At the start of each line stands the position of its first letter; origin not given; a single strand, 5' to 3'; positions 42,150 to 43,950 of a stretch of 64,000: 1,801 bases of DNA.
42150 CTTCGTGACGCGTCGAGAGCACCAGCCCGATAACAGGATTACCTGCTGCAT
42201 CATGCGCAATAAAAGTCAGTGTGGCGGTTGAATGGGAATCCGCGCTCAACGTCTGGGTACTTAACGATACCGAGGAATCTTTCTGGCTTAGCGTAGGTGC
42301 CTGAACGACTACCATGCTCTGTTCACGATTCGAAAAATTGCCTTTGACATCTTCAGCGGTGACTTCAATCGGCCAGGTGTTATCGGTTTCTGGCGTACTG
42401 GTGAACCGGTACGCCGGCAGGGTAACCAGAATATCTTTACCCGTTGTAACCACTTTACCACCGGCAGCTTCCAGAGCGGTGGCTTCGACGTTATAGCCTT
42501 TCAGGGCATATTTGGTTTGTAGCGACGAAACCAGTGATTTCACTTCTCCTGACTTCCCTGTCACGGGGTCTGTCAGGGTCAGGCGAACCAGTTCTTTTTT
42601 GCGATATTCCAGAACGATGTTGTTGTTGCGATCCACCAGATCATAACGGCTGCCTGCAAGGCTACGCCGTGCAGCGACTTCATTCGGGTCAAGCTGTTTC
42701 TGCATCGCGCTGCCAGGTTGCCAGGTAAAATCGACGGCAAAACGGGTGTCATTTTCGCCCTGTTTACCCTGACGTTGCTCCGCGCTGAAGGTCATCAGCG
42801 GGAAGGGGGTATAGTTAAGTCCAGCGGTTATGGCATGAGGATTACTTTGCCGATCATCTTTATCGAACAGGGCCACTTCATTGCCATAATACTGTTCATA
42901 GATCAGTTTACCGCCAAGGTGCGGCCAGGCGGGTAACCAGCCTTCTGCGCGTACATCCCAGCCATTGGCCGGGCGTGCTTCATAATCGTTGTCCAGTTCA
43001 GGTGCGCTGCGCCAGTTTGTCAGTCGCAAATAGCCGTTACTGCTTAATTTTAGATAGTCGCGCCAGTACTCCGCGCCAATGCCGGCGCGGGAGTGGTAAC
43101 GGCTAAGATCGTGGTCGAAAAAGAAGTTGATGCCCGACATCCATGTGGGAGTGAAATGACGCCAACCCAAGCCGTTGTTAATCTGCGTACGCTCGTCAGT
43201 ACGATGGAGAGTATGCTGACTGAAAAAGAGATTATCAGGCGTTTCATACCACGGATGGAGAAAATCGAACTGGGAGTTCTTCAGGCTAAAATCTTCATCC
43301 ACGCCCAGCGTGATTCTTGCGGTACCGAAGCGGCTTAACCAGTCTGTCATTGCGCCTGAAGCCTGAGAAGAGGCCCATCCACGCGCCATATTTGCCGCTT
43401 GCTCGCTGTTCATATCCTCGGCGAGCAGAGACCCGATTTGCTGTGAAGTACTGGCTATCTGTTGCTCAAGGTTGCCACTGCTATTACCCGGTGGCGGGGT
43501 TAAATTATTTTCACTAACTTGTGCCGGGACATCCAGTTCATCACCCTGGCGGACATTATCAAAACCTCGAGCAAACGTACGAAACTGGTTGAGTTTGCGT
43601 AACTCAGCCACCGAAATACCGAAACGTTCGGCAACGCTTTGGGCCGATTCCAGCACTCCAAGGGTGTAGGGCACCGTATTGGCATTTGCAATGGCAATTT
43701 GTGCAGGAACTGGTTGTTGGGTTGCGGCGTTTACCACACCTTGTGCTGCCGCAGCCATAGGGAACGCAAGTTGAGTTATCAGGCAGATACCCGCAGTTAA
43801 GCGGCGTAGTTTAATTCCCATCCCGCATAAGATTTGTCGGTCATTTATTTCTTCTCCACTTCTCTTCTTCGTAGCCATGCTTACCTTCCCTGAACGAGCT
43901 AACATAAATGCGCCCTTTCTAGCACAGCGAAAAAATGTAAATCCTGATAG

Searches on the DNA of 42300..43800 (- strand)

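Call 65: search_dna_similar(query=window:42300-43800:-, collection=ecoli_genomes, mode=near, max_rows=12, rows=spread)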
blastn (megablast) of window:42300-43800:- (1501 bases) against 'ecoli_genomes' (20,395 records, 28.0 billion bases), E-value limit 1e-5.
Records with a match: 5019; places in all: 5658; records where one place covers at least 80% of the query: 2952.
Genomes with a match: 5017 of 5426; with a place that covers at least 80% of the query: 2952. Places per genome that has any: lowest 1, median 1, highest 3. On chromosomes: 5655 places; on plasmids: 3.
Best place of each record, by identity: >=99% 412; 95-99% 2609; 90-95% 1911; 80-90% 1; 60-80% 86.
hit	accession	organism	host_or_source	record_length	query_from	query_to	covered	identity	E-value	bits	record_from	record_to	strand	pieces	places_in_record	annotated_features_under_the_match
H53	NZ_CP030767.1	Escherichia coli strain 2017C-4109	missing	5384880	1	1501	100%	99.3%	0e+0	2717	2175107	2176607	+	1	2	inverse autotransporter adhesin-like protein YeeJ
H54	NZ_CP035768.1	Escherichia coli O145 strain RM11626-C1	Cattle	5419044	1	1501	100%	98.9%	0e+0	2684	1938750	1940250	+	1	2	Ig-like domain-containing protein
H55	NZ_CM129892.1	Escherichia coli strain MB06022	seawater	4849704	1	1501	100%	98.5%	0e+0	2645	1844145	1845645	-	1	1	yeeJ: inverse autotransporter adhesin YeeJ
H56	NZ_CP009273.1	Escherichia coli BW25113 strain K-12 substr. BW25113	B. L. Wanner laboratory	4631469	1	1501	100%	98.3%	0e+0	2628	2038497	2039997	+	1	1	yeeJ: inverse autotransporter adhesin YeeJ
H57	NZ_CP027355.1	Escherichia coli strain 2013C-4991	Homo sapiens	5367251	1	1501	100%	98.2%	0e+0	2623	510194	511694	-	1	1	yeeJ: inverse autotransporter adhesin YeeJ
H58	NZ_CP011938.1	Escherichia coli strain C43(DE3)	missing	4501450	1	1501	100%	98.1%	0e+0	2617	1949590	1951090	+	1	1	yeeJ: inverse autotransporter adhesin YeeJ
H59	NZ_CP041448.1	Escherichia coli strain YPE10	Pork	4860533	10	1501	99%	98.3%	0e+0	2612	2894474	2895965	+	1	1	yeeJ: inverse autotransporter adhesin YeeJ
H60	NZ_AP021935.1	Escherichia coli strain WP2-W18-ESBL-10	-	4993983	198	529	22%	92.8%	3e-129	472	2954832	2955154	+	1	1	inverse autotransporter beta domain-containing protein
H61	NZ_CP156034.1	Escherichia coli strain DP051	Homo sapiens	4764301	198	529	22%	92.8%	3e-129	472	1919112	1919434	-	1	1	inverse autotransporter beta domain-containing protein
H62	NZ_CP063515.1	Escherichia coli strain EH01-18-04-A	Homo sapiens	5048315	198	529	22%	92.5%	2e-127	466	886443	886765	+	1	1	inverse autotransporter beta domain-containing protein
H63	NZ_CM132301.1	Escherichia coli strain 2022E04-002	Homo sapiens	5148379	198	529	22%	92.5%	2e-127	466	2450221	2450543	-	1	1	inverse autotransporter beta domain-containing protein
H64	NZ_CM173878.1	Escherichia coli strain 1218KP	Homo sapiens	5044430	1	69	5%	98.6%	4e-24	122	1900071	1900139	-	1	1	none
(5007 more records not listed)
